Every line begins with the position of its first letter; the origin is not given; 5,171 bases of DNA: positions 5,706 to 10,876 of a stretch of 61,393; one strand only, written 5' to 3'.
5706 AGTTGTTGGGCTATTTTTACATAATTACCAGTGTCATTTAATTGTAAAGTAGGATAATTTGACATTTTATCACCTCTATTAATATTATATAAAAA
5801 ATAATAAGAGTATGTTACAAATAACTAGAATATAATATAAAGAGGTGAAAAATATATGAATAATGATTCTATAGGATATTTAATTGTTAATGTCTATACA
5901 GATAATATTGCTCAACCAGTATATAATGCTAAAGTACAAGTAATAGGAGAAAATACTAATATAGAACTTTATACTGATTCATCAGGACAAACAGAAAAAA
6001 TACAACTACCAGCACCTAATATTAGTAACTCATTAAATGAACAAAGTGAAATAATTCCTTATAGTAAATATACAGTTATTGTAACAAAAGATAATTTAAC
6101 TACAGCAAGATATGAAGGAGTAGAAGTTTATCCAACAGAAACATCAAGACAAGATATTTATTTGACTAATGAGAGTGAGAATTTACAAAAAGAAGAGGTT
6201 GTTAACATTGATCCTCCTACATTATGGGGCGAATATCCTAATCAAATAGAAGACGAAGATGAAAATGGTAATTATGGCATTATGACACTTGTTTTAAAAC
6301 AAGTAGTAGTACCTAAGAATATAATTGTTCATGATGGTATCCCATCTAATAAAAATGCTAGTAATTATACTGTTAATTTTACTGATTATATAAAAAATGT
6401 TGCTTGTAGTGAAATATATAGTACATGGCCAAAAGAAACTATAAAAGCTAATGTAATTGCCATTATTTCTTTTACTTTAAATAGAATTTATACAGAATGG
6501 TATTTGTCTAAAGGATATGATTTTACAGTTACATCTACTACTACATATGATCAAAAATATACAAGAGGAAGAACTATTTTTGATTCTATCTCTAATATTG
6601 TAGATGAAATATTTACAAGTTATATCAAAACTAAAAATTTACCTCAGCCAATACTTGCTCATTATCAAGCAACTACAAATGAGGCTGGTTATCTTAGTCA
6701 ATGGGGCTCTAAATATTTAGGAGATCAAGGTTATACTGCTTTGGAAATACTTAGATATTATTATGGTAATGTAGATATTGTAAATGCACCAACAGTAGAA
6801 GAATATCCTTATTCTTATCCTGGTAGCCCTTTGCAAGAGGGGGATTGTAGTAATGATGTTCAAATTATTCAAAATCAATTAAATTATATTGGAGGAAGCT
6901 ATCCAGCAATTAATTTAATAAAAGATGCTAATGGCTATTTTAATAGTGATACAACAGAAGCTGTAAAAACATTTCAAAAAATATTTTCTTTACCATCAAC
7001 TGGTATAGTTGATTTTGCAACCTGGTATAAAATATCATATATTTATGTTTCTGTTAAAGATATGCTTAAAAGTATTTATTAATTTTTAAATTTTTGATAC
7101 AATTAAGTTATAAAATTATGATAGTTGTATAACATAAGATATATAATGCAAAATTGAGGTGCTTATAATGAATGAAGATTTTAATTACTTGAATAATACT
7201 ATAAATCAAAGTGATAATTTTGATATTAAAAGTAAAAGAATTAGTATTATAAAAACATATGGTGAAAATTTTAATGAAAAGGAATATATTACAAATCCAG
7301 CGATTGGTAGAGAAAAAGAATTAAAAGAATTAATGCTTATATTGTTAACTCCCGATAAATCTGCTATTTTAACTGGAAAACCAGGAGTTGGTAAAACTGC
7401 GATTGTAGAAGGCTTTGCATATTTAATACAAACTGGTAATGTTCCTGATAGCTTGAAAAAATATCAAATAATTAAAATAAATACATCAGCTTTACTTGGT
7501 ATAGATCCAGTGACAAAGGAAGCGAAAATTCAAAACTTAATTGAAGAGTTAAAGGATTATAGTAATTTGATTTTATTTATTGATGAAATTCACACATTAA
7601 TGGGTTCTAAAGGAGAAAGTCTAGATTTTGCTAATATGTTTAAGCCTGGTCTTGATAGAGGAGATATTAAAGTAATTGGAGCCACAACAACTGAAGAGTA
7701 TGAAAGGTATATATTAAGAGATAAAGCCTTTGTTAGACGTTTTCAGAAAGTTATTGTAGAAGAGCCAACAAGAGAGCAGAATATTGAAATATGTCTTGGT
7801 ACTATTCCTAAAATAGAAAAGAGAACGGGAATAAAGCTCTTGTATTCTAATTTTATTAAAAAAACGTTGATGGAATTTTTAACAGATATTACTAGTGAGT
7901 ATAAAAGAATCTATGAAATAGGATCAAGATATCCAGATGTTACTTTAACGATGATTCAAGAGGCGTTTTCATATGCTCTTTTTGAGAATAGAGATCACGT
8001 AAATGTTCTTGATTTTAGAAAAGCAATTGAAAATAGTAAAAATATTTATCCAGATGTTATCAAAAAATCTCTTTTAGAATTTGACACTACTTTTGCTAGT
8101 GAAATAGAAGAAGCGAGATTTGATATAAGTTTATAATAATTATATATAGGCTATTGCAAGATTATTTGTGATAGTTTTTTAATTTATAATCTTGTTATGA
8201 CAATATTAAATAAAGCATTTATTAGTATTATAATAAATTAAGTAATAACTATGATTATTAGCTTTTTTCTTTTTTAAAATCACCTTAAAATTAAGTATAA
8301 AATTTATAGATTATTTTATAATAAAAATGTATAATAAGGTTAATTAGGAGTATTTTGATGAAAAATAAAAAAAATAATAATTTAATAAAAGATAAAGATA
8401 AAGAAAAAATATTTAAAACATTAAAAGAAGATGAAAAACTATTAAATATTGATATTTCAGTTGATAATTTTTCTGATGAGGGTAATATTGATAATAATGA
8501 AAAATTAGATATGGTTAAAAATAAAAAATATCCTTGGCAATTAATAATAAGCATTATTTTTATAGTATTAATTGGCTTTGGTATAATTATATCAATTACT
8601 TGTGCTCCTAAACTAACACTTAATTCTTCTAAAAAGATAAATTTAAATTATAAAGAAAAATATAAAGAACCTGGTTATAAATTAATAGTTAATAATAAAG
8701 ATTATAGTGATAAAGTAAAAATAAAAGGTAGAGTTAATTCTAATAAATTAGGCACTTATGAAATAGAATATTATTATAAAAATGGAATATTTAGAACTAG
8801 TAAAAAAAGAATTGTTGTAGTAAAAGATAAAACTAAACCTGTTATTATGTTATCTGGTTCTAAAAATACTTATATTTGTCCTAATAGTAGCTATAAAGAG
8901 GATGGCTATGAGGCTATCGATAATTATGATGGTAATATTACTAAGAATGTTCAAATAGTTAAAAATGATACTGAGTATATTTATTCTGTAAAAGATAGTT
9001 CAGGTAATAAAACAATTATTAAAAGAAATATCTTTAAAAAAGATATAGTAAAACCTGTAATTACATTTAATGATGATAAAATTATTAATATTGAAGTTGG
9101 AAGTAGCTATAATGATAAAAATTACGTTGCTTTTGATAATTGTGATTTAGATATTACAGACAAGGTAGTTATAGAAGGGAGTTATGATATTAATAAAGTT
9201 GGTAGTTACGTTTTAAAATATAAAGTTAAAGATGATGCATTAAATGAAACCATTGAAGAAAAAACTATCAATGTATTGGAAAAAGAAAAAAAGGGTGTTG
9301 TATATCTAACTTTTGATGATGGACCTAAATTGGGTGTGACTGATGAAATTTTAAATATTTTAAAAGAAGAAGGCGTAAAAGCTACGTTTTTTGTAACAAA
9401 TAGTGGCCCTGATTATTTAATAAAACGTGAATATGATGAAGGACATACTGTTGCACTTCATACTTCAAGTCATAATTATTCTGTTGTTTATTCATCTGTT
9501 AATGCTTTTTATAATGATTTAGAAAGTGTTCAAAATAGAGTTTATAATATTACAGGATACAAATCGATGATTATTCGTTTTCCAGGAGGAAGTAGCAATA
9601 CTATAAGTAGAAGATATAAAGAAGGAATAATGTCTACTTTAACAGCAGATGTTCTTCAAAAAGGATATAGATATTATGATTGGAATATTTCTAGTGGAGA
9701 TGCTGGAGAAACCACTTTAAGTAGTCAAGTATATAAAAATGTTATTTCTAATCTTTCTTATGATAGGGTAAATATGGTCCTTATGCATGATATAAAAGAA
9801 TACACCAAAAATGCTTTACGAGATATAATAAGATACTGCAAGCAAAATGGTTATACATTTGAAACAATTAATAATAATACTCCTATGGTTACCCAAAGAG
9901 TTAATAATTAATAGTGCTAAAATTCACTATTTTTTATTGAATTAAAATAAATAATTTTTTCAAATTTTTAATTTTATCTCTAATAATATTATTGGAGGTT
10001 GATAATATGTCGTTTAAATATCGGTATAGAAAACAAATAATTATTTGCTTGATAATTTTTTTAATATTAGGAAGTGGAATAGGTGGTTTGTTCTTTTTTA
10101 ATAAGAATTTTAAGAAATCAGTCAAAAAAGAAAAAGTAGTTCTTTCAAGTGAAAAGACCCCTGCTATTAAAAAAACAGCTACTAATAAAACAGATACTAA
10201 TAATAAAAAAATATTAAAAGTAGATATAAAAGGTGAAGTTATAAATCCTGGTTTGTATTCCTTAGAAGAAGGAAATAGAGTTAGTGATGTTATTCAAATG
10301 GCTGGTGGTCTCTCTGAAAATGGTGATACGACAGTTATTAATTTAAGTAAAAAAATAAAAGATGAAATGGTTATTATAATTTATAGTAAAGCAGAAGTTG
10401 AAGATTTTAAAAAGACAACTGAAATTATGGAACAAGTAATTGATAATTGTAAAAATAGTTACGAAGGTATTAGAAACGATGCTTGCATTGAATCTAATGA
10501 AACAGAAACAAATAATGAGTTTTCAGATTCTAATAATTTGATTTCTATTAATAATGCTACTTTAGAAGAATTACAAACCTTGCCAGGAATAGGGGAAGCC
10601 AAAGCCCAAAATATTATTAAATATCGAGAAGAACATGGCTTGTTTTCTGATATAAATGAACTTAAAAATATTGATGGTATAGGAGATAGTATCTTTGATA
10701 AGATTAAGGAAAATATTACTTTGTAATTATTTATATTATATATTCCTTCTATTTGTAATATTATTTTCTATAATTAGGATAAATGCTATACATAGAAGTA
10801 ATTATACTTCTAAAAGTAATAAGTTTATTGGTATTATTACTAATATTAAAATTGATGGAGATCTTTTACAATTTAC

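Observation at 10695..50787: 38-kb prophage splits comEC at its metallo-beta-lactamase motif; precise excision rebuilds an in-frame gene (candidate phage regulatory switch on DNA uptake)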

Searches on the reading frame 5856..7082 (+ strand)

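Call 6: search_protein_families(library=pfam, proteins=[window:5856-7082:+])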
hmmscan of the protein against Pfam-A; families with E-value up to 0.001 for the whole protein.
window:5856-7082:+ (408 aa): 2 families
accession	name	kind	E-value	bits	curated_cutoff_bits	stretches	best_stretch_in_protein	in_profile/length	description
PF01471.23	PG_binding_1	-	2.4e-14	53.7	23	1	333-392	3-56/57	Putative peptidoglycan binding domain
PF08486.15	SpoIID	-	1.2e-06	29.5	23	1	172-237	10-69/97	Stage II sporulation protein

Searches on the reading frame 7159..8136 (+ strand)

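Call 6: search_protein_families(library=pfam, proteins=[window:7159-8136:+])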
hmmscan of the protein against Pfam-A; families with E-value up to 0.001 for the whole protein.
window:7159-8136:+ (325 aa): 5 families
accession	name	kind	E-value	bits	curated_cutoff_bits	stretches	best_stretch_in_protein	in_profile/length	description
PF00004.35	AAA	-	7.3e-13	49.6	21.2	1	70-198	2-126/131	ATPase family associated with various cellular activities (AAA)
PF05621.17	TniB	-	1.2e-07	31.8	22.4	1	120-200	104-184/189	Bacterial TniB protein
PF13191.12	AAA_16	-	1.6e-05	25.9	32.6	1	49-91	3-50/167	AAA ATPase domain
PF13401.12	AAA_22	-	0.00018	22.2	27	0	67-173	6-119/130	AAA domain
PF07728.20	AAA_5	-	0.00068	20.1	22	0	70-146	3-77/139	AAA domain (dynein-related subfamily)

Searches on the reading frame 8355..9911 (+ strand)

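Call 6: search_protein_families(library=pfam, proteins=[window:8355-9911:+])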
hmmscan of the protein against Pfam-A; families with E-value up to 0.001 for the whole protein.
window:8355-9911:+ (518 aa): 3 families
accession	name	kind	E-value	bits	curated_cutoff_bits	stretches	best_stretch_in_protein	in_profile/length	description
PF16403.11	Bact_surface_Ig-like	-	8.3e-35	119.1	27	3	236-307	1-71/71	Bacterial surface protein, Ig-like domain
PF01522.26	Polysacc_deac_1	-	2.4e-24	86.1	23.1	1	310-420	3-114/124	Polysaccharide deacetylase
PF07523.18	Big_3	-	0.00011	22.8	21.2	0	119-143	35-59/68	Bacterial Ig-like domain (group 3)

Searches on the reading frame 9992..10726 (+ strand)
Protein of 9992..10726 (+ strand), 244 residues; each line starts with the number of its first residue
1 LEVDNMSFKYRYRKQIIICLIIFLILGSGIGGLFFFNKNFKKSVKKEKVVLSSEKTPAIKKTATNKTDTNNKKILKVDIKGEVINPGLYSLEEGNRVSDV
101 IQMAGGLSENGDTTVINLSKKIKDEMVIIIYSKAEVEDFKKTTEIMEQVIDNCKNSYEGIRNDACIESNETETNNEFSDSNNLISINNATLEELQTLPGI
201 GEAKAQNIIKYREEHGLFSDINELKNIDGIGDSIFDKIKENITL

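Call 6: search_protein_families(library=pfam, proteins=[window:9992-10726:+])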
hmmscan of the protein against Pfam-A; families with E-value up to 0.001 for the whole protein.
window:9992-10726:+ (244 aa): 7 families
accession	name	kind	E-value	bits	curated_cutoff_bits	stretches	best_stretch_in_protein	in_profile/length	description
PF12836.13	HHH_3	-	1.3e-21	76.9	27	1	181-243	3-65/65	Helix-hairpin-helix motif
PF10531.15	SLBB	-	1.1e-12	48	27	1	76-129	1-53/55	SLBB domain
PF00633.29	HHH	-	7.6e-11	41.7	24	1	184-211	3-30/30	Helix-hairpin-helix motif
PF14520.12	HHH_5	-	2.5e-06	28.3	27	1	186-210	29-53/57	Helix-hairpin-helix domain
PF22461.2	SLBB_2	-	2e-05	25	27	1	76-126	2-54/79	SLBB domain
PF12826.13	HHH_2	-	2.7e-05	24.7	27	0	182-213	25-56/64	Helix-hairpin-helix motif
PF14716.13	HHH_8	-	0.00017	22.3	30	0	220-241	46-67/73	Helix-hairpin-helix domain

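Call 7: search_protein_families(library=ncbifam, proteins=[window:9992-10726:+])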
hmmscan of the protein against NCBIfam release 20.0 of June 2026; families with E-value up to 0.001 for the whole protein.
window:9992-10726:+ (244 aa): 4 families
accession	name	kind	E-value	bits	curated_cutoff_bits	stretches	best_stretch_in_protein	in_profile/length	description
TIGR01259.1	comE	subfamily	2.4e-31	108.2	152.35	1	94-244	1-120/120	comEA protein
TIGR00426.1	TIGR00426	subfamily_domain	2.8e-22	78.5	53.1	1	180-244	4-69/69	competence protein ComEA helix-hairpin-helix repeat region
NF045978.1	ComEA_MAG0490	equivalog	6.9e-12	45.4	98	1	16-146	4-115/162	MAG0490 family ComEA-like DNA-binding protein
TIGR03028.1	EpsE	equivalog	3.8e-06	26.4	262.65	1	76-125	80-128/239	polysaccharide export protein EpsE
